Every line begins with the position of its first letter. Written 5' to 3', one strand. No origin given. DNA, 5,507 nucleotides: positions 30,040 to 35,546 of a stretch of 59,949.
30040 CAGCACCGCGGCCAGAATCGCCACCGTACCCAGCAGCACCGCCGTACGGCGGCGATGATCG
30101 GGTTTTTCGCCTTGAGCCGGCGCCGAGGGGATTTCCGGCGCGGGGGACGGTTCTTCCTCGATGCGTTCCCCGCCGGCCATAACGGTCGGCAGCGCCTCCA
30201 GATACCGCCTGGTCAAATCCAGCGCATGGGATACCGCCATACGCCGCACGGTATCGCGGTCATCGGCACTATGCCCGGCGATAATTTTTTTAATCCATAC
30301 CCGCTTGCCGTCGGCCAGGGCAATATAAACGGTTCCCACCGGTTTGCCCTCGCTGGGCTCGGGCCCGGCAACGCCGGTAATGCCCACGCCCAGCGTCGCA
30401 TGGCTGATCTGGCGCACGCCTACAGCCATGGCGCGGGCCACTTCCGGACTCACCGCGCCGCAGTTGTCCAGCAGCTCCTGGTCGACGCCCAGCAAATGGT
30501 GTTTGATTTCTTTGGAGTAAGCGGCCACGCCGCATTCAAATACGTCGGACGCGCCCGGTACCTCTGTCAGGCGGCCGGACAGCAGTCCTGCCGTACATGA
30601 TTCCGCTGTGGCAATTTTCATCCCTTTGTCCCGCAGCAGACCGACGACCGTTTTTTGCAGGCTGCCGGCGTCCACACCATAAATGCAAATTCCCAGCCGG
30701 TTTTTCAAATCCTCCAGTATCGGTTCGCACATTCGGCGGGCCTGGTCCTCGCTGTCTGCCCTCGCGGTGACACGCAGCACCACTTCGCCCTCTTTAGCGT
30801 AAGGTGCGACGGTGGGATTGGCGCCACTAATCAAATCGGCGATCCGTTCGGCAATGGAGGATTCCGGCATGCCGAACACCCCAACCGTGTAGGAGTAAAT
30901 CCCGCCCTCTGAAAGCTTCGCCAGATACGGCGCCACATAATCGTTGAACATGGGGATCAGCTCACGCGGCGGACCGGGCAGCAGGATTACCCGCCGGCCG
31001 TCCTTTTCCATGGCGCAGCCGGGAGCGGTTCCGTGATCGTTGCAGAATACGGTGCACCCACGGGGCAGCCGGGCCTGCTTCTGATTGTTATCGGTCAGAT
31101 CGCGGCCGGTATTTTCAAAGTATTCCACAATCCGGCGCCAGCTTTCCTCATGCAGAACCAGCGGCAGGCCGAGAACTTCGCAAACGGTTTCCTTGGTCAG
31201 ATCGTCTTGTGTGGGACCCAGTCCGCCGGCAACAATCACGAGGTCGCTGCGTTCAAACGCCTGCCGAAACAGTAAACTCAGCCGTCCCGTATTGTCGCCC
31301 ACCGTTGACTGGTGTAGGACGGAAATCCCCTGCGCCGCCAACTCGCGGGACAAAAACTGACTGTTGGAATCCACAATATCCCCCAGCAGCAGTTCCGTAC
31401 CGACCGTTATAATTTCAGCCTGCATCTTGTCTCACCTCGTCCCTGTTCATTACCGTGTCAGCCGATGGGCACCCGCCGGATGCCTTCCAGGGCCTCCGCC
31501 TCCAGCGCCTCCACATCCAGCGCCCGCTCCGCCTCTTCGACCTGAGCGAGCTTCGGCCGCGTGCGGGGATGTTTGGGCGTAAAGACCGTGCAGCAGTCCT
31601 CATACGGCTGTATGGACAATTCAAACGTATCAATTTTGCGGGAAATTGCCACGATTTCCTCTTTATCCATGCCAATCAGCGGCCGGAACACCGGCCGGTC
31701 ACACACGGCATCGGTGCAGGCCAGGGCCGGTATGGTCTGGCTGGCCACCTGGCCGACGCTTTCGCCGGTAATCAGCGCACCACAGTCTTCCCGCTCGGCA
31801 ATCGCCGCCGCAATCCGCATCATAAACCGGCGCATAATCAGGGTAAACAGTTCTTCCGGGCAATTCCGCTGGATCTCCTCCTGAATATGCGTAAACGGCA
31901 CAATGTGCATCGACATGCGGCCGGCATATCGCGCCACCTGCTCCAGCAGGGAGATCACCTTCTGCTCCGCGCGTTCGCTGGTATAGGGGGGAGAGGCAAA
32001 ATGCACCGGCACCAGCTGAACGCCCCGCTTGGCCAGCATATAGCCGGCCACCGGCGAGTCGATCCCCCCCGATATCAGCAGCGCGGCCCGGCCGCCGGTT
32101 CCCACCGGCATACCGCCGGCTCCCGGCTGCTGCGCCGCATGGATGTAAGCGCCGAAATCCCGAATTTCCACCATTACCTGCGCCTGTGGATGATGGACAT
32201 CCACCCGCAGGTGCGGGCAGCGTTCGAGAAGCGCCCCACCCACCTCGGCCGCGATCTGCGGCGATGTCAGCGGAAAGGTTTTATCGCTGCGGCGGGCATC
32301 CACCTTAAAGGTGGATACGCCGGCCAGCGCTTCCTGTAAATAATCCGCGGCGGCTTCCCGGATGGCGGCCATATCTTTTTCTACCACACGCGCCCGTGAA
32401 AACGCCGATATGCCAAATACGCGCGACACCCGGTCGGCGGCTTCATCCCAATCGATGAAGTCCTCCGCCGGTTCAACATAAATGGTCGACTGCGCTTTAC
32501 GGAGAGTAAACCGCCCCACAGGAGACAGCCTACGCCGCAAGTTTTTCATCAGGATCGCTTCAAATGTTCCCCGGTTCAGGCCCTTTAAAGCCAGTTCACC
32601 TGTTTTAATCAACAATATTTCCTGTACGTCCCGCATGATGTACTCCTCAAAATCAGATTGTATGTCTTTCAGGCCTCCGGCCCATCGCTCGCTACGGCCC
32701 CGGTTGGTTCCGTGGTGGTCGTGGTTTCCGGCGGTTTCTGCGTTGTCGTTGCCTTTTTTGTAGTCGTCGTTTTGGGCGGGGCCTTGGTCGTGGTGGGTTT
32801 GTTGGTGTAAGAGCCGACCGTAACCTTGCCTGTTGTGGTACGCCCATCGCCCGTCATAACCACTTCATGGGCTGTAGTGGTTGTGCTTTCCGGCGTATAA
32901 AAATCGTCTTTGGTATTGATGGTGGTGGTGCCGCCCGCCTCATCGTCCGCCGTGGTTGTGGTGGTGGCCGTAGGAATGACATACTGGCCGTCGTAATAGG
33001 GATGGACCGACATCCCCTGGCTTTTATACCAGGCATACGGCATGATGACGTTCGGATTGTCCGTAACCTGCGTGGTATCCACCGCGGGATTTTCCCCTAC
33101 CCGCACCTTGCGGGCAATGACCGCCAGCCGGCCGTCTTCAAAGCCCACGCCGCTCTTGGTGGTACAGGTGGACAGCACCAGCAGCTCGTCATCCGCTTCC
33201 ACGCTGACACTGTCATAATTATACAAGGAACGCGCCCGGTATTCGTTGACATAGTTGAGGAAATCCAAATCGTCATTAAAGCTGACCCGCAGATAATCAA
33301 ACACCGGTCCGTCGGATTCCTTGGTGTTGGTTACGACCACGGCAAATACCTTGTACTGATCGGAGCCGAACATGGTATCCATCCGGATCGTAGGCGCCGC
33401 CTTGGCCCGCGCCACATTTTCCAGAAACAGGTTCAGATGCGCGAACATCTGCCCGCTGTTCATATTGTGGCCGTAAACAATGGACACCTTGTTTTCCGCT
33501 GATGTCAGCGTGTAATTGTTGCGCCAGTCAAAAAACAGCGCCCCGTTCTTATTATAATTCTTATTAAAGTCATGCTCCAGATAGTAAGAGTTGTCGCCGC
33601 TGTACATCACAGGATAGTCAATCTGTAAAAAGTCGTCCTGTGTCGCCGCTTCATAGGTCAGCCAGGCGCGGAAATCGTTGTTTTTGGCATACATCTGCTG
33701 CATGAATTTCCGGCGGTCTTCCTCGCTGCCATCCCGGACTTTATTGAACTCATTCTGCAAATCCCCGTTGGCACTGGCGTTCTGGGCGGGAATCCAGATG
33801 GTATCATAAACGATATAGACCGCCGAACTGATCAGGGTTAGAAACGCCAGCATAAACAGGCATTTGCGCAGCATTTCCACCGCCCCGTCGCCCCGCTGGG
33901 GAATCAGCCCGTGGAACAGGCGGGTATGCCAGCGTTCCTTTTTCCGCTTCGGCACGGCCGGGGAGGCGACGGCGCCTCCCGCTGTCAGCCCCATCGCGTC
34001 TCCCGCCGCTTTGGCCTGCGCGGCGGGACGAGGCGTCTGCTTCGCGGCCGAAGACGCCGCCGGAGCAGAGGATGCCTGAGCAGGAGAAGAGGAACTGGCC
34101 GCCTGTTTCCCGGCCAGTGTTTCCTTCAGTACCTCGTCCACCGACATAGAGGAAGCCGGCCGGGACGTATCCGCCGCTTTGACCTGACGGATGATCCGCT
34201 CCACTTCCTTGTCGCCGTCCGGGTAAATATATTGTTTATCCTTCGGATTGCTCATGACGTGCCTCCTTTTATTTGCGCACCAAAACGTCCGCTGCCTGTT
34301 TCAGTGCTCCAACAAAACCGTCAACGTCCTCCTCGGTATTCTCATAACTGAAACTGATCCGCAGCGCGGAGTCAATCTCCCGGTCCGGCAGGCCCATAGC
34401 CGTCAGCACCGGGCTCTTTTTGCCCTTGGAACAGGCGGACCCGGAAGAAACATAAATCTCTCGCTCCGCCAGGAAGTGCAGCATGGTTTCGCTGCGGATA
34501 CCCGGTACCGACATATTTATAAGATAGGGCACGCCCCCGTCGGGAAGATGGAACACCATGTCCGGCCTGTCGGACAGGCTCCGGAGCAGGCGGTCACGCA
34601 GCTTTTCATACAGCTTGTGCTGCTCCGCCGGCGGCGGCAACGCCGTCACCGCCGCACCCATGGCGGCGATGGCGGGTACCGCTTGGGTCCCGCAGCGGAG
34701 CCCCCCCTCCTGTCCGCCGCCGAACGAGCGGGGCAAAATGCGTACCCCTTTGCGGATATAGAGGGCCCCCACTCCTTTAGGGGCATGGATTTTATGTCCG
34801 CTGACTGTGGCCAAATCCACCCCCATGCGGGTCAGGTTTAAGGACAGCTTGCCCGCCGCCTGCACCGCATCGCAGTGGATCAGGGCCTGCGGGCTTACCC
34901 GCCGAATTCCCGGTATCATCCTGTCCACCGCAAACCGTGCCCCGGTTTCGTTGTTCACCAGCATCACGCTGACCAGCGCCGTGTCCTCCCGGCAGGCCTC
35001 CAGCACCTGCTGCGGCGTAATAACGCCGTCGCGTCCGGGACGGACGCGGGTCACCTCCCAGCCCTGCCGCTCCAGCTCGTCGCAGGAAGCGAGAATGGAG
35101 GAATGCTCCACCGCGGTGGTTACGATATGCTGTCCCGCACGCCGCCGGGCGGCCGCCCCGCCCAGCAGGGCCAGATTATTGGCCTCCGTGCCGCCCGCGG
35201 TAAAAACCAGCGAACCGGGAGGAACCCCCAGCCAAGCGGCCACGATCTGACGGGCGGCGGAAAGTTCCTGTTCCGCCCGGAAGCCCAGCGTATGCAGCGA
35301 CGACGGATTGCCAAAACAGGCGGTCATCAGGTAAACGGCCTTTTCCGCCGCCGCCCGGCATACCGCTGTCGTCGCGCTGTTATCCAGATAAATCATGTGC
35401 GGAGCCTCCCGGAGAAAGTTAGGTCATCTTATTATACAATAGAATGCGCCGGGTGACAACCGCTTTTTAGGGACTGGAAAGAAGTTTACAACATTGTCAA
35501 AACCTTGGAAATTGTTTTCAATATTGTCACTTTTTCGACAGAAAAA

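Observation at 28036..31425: One 1129-aa ORF fuses cytoplasmic CinA to a TM helix, a catalytically dead sortase-B-like domain and a SpoIID/LytB domain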

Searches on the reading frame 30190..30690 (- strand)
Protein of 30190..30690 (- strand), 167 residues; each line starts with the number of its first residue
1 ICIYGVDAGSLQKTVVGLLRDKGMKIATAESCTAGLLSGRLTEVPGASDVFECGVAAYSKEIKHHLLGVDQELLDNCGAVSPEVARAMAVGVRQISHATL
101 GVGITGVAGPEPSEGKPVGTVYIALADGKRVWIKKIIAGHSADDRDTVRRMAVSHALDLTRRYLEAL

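Call 80: search_solved_structures(query=window:30190-30690:-, max_evalue=1e-10, show_alignments=4)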
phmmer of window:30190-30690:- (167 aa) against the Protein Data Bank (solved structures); distinct sequences matched with E-value up to 1e-10: 10.
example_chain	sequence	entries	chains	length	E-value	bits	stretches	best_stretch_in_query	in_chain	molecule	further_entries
6mr3_A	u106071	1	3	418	1.2e-31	112.9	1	7-164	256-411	Putative competence-damage inducible protein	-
4uux_A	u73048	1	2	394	6e-23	84.6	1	10-158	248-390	CINA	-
4ct8_A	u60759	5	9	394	6e-23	84.6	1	10-158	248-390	CINA-LIKE PROTEIN | CINA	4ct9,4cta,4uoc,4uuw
4cta_A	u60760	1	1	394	6.1e-23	84.6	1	10-158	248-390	CINA-LIKE PROTEIN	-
2a9s_A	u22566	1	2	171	9.7e-22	80.7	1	7-125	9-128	competence/damage-inducible protein CinA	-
5vu3_A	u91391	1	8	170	2.5e-19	72.9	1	9-153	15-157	Competence damage-inducible protein A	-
6l19_A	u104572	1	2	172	9.8e-19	71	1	8-125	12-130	PncC family amidohydrolase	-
5kol_A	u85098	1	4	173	1.1e-15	61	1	21-157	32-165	Uncharacterized protein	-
5v01_A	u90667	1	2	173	7.6e-15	58.3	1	15-157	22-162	Competence damage-inducible protein A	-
5kvk_A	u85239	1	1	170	1.4e-14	57.4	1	15-125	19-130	Protein KP700603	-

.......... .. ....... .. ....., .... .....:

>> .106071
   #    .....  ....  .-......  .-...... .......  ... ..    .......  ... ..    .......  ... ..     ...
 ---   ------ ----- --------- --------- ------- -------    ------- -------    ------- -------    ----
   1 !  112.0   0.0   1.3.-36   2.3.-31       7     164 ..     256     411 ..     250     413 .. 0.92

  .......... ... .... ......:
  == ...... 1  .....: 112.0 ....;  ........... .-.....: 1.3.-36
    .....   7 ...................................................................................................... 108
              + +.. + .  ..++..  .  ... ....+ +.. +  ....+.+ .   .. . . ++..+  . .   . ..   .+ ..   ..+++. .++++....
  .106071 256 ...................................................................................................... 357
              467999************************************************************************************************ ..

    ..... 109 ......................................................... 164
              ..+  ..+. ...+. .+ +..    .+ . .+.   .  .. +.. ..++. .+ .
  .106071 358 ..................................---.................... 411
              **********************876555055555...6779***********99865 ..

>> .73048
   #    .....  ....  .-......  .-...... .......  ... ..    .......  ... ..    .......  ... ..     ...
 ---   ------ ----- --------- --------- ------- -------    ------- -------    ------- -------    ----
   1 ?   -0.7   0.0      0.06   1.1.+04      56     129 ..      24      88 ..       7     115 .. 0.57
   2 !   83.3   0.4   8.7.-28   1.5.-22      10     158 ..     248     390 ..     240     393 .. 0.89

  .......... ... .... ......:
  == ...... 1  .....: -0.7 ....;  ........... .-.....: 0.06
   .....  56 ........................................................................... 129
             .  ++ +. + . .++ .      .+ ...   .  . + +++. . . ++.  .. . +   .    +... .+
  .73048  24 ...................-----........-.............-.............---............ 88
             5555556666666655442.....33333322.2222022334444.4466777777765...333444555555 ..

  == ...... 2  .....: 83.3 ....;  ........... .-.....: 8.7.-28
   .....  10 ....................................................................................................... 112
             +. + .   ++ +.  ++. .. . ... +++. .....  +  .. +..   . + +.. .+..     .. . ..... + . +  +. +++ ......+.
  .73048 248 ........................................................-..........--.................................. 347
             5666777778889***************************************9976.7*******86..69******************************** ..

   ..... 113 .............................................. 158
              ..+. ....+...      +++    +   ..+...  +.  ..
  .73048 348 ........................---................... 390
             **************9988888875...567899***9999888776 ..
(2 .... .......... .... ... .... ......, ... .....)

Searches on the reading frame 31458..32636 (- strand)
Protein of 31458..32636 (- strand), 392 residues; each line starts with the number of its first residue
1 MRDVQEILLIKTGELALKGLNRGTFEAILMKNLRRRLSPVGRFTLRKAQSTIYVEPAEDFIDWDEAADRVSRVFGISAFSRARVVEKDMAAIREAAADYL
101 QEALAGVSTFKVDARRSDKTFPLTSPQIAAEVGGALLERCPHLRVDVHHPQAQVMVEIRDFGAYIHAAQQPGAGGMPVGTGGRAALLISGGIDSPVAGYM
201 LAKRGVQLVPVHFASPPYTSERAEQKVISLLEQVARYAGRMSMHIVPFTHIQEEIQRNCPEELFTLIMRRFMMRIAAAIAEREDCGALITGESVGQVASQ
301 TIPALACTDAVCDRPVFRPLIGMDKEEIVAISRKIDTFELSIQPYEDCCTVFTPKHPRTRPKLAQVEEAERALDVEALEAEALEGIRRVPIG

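Call 3: search_protein_families(library=pfam, proteins=[window:31458-32636:-], max_evalue=0.01)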
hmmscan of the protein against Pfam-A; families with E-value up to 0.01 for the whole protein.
window:31458-32636:- (392 aa): 4 families
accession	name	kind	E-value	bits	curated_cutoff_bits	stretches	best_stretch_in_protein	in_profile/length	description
PF02568.20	ThiI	-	2.4e-68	230.1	20.5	1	179-374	1-196/197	Thiamine biosynthesis protein (ThiI)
PF22025.1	ThiI_fer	-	5e-21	75.4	25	1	8-80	2-72/72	ThiI ferredoxin-like domain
PF02926.22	THUMP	-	2.1e-17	63.7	20.6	1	86-165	1-81/84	THUMP domain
PF06508.19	QueC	-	0.00031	20.7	22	0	184-251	2-63/210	Queuosine biosynthesis protein QueC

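Call 4: search_protein_families(library=ncbifam, proteins=[window:31458-32636:-], max_evalue=0.01)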
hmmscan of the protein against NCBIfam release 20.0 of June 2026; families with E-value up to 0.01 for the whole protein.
window:31458-32636:- (392 aa): 3 families
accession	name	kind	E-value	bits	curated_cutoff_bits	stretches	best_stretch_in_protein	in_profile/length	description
TIGR00342.1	TIGR00342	equivalog_domain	3.1e-108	362.2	264.5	1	9-376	2-368/373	tRNA uracil 4-sulfurtransferase ThiI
NF006222.0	PRK08349.1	subfamily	5.1e-49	166.8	251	1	186-373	5-192/198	hypothetical protein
TIGR00268.2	TIGR00268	equivalog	0.00083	18.7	150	1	184-374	16-199/259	ATP-dependent sacrificial sulfur transferase LarE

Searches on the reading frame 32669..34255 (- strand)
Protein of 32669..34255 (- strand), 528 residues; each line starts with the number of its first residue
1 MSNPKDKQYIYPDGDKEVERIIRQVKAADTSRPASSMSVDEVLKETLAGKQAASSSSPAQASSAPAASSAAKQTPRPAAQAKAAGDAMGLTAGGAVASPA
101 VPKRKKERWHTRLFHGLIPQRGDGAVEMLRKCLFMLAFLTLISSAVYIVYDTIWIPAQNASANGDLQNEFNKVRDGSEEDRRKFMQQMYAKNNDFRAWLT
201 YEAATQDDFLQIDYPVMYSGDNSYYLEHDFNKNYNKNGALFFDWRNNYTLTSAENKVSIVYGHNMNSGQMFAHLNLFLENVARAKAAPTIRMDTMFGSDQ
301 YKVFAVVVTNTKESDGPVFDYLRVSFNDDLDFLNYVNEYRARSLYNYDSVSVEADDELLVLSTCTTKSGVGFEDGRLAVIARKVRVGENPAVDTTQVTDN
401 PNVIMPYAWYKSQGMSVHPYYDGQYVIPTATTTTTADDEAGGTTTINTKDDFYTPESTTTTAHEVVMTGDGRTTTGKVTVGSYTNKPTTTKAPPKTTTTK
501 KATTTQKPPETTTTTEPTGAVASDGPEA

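Call 3: search_protein_families(library=pfam, proteins=[window:32669-34255:-], max_evalue=0.01)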
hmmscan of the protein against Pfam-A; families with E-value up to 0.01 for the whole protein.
window:32669-34255:- (528 aa): 1 family
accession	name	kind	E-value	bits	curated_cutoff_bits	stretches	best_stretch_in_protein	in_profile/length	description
PF04203.18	Sortase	-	3.7e-09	36.8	26.6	1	230-383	16-124/125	Sortase domain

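Call 4: search_protein_families(library=ncbifam, proteins=[window:32669-34255:-], max_evalue=0.01)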
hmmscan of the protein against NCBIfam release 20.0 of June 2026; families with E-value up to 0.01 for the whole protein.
window:32669-34255:- (528 aa): 2 families
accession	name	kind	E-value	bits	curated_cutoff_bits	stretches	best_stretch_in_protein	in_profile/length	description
TIGR03064.1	sortase_srtB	equivalog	1.2e-37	129.5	153.75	1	135-379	9-235/235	class B sortase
NF040525.1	SrtB_LPKTxSAVK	exception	9.8e-10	37.8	200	1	172-366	42-225/261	class B sortase, LPKTxAVK-specific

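Call 17: search_solved_structures(query=window:32672-34255:-, max_evalue=0.01, show_alignments=2)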
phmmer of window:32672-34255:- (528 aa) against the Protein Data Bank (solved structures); distinct sequences matched with E-value up to 0.01: 15.
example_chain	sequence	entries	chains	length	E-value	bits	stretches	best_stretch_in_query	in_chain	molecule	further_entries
5gyj_A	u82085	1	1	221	1.7e-24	89.9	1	173-379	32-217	Putative peptidase C60B, sortase B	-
6kyc_A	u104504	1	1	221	4e-24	88.6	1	173-379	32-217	Putative peptidase C60B, sortase B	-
6kyd_A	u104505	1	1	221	6.1e-24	88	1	173-367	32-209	Putative peptidase C60B, sortase B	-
4ux7_A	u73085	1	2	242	9.8e-24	87.4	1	176-382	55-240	PUTATIVE PEPTIDASE C60B, SORTASE B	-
5jcv_A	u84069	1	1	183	6.8e-23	84.6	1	189-379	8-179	Lmo2181 protein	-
1rz2_A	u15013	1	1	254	4e-22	82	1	135-384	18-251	conserved hypothetical protein BA4783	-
2oqw_A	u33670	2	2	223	3.2e-21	79.1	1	174-384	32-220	Sortase B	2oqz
5b23_A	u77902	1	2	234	3.1e-20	75.8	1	185-385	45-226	Uncharacterized protein Sortase B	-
5yfk_A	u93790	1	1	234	2e-19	73.1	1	185-385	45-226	Uncharacterized protein Sortase B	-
4lfd_A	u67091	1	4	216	6.4e-18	68.2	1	165-386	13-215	Sortase B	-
1ng5_A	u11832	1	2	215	1.4e-17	67.1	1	166-386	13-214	sortase B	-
1qx6_A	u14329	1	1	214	1.9e-17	66.6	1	166-386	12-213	NPQTN specific sortase B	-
1qwz_A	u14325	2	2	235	1.9e-17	66.6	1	166-386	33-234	NPQTN specific sortase B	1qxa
3psq_A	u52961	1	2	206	2.7e-12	49.6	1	186-380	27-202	Hypothetical exported protein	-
4y4q_A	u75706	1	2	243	1.1e-06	31.2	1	211-279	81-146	Sortase, SrtB family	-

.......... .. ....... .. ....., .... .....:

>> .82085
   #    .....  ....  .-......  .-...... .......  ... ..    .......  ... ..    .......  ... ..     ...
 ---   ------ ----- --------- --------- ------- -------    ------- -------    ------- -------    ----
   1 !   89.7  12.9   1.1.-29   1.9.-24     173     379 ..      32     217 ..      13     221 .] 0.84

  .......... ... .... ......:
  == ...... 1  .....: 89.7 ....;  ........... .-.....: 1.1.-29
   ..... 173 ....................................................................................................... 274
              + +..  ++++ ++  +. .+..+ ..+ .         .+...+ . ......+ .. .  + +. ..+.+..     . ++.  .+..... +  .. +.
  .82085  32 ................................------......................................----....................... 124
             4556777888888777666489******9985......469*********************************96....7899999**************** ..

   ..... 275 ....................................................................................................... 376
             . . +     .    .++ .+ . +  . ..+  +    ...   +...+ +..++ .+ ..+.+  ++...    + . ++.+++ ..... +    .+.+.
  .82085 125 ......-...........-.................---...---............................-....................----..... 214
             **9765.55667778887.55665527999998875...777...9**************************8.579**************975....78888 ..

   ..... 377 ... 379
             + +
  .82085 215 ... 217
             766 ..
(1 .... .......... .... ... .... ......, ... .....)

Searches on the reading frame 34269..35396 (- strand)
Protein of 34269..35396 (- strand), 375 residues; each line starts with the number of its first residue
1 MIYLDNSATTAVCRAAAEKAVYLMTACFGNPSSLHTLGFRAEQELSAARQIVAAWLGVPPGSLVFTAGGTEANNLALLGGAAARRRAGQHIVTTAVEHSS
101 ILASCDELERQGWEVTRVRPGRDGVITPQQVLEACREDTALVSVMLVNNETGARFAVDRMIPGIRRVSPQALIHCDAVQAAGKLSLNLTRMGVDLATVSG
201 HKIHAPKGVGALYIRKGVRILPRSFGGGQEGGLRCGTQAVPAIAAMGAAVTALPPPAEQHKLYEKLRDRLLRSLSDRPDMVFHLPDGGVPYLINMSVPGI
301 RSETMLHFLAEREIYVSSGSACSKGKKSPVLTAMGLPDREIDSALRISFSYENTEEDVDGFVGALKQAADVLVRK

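Call 3: search_protein_families(library=pfam, proteins=[window:34269-35396:-], max_evalue=0.01)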
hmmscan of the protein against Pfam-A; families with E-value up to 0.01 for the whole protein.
window:34269-35396:- (375 aa): 1 family
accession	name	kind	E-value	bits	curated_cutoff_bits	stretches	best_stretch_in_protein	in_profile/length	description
PF00266.25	Aminotran_5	-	1e-70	239.1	21.5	1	2-360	1-370/371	Aminotransferase class-V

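Call 4: search_protein_families(library=ncbifam, proteins=[window:34269-35396:-], max_evalue=0.01)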
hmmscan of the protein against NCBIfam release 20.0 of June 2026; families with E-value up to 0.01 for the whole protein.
window:34269-35396:- (375 aa): 17 families
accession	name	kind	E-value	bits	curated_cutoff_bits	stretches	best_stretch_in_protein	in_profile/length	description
TIGR03402.1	FeS_nifS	equivalog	4.6e-98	328.4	530.75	1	2-367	1-368/379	cysteine desulfurase NifS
TIGR03235.1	DNA_S_dndA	equivalog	1.6e-87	294.1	480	1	3-348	1-352/353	cysteine desulfurase DndA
NF010611.0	PRK14012.1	equivalog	1.4e-80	271.3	548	1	2-368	7-378/406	IscS subfamily cysteine desulfurase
TIGR02006.1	IscS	equivalog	3.8e-80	269.9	643.2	1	2-370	5-376/402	IscS subfamily cysteine desulfurase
NF002806.0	PRK02948.1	subfamily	4.1e-73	246.6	304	1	1-369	1-372/381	IscS subfamily cysteine desulfurase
TIGR03403.1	nifS_epsilon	equivalog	2e-71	240.9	587.7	1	2-372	1-376/382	NifS family cysteine desulfurase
TIGR01979.1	sufS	subfamily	1.6e-40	139.3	475.1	2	1-227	19-247/403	SufS family cysteine desulfurase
TIGR01977.1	am_tr_V_EF2568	hypoth_equivalog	2e-32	112.7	377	1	2-367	1-375/376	cysteine desulfurase family protein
NF041166.1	f2_encap_cargo1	exception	9.4e-25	87.8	800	1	1-218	246-464/623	family 2A encapsulin nanocompartment cargo protein cysteine desulfurase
TIGR01976.1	am_tr_V_VC1184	hypoth_equivalog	1.6e-22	80.4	352.35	2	1-218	19-235/401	cysteine desulfurase-like protein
NF008126.0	PRK10874.1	equivalog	3.5e-22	79.1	607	1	2-373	21-400/401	cysteine desulfurase CsdA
TIGR03392.1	FeS_syn_CsdA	equivalog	5e-21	75.3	493.6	2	2-217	18-234/398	cysteine desulfurase CsdA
NF040779.1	Sec_lyase_SclA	exception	1.5e-19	70.2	525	1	3-218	2-215/378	selenocysteine lyase SclA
NF006791.0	PRK09295.1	equivalog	4.3e-18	65.6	661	1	2-228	25-253/406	cysteine desulfurase SufS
TIGR04343.1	egtE_PLP_lyase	equivalog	3.7e-06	26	400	1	40-218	51-219/370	ergothioneine biosynthesis PLP-dependent enzyme EgtE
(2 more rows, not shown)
